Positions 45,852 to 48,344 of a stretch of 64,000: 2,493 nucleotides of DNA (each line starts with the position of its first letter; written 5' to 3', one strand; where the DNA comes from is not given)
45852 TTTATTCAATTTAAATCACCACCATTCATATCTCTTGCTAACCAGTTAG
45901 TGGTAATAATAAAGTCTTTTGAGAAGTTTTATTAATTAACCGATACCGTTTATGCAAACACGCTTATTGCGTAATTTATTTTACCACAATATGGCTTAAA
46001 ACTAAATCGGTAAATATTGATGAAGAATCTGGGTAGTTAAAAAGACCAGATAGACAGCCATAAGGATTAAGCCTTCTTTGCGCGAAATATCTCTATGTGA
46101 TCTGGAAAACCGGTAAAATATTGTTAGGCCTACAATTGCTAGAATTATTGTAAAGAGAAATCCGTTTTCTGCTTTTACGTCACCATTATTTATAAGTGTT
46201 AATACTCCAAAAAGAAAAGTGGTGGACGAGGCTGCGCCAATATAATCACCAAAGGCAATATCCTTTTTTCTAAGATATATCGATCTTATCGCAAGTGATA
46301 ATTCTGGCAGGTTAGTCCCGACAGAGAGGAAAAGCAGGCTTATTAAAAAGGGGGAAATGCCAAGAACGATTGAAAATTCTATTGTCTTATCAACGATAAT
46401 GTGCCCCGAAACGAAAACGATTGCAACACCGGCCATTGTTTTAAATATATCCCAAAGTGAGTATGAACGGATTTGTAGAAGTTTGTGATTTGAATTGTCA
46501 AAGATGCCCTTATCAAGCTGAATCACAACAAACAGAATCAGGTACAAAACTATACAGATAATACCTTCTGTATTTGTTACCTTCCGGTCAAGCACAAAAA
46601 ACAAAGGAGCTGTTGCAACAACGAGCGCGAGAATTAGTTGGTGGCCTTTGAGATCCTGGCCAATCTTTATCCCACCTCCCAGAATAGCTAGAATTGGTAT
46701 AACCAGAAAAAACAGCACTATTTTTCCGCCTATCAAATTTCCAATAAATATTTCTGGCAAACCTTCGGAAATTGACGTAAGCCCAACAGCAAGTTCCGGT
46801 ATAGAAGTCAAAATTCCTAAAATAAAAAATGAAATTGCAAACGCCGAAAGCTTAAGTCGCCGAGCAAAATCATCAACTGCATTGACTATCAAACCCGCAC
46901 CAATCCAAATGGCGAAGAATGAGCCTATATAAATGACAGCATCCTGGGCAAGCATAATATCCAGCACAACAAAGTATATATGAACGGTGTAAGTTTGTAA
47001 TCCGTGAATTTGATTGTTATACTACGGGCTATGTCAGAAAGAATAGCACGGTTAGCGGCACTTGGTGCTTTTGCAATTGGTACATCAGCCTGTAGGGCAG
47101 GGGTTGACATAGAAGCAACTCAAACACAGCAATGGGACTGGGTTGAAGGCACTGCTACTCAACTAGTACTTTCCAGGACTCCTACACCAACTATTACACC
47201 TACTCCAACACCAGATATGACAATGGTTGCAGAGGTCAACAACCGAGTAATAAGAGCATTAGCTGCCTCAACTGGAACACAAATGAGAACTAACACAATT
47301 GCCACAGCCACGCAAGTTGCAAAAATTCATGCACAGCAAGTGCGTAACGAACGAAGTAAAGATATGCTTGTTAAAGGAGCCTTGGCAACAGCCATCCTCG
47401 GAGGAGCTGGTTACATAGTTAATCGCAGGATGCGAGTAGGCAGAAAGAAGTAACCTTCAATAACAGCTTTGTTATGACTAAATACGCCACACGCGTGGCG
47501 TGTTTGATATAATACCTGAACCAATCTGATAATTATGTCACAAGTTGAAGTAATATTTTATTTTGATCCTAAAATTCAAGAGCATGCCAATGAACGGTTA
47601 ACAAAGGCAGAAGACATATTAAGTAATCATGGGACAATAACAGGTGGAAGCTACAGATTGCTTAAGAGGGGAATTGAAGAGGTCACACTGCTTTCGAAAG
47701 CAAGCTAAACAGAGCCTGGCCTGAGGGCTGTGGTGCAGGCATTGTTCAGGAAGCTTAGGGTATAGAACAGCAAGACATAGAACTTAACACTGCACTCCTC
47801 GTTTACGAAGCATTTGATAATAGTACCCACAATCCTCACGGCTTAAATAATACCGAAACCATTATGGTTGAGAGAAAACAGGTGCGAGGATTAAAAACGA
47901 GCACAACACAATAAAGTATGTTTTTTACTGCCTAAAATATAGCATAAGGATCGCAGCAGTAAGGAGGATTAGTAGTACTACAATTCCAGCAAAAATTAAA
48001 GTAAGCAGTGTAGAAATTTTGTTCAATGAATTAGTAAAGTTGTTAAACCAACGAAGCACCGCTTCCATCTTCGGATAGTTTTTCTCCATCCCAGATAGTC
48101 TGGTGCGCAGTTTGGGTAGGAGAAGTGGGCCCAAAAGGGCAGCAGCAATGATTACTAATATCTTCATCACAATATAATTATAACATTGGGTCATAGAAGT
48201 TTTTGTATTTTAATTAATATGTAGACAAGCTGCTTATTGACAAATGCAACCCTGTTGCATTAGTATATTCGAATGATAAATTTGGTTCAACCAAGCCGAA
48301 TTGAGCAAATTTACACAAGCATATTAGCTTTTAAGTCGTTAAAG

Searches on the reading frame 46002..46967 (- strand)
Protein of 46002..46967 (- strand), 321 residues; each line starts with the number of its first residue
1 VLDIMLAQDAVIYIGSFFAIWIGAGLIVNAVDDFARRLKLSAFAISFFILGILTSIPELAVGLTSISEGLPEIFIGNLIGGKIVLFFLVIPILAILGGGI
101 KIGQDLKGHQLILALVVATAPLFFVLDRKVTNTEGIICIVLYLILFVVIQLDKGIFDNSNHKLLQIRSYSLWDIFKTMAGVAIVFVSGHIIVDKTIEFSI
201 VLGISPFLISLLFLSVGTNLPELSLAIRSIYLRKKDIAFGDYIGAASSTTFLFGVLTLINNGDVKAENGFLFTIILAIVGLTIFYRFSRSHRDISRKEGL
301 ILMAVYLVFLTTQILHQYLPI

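Call 3: search_protein_families(library=pfam, proteins=[window:46002-46967:-], max_evalue=0.1)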
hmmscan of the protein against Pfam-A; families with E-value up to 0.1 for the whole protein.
window:46002-46967:- (321 aa): 1 family
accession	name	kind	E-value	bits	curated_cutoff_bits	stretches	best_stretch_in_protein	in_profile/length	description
PF01699.29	Na_Ca_ex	-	5e-35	121.1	24.9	2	11-148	4-148/151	Sodium/calcium exchanger protein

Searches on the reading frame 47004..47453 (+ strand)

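Call 3: search_protein_families(library=pfam, proteins=[window:47004-47453:+], max_evalue=0.1)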
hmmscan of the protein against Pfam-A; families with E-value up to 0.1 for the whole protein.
window:47004-47453:+ (149 aa): 1 family
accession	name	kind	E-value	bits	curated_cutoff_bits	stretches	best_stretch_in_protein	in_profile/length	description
PF15654.11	Tox-WTIP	-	0.097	13.3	25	0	105-145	21-60/79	Toxin with a conserved tryptophan and TIP tripeptide motif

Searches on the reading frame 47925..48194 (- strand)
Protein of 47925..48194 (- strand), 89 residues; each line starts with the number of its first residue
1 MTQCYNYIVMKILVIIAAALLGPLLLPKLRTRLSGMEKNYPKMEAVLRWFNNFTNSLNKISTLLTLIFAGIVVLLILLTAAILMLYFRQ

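Call 3: search_protein_families(library=pfam, proteins=[window:47925-48194:-], max_evalue=0.1)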
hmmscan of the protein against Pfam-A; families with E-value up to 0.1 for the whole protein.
window:47925-48194:- (89 aa): 1 family
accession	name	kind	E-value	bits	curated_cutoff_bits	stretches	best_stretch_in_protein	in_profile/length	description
PF04757.19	Pex2_Pex12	-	0.087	13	25.1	1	12-69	76-141/214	Pex2 / Pex12 amino terminal region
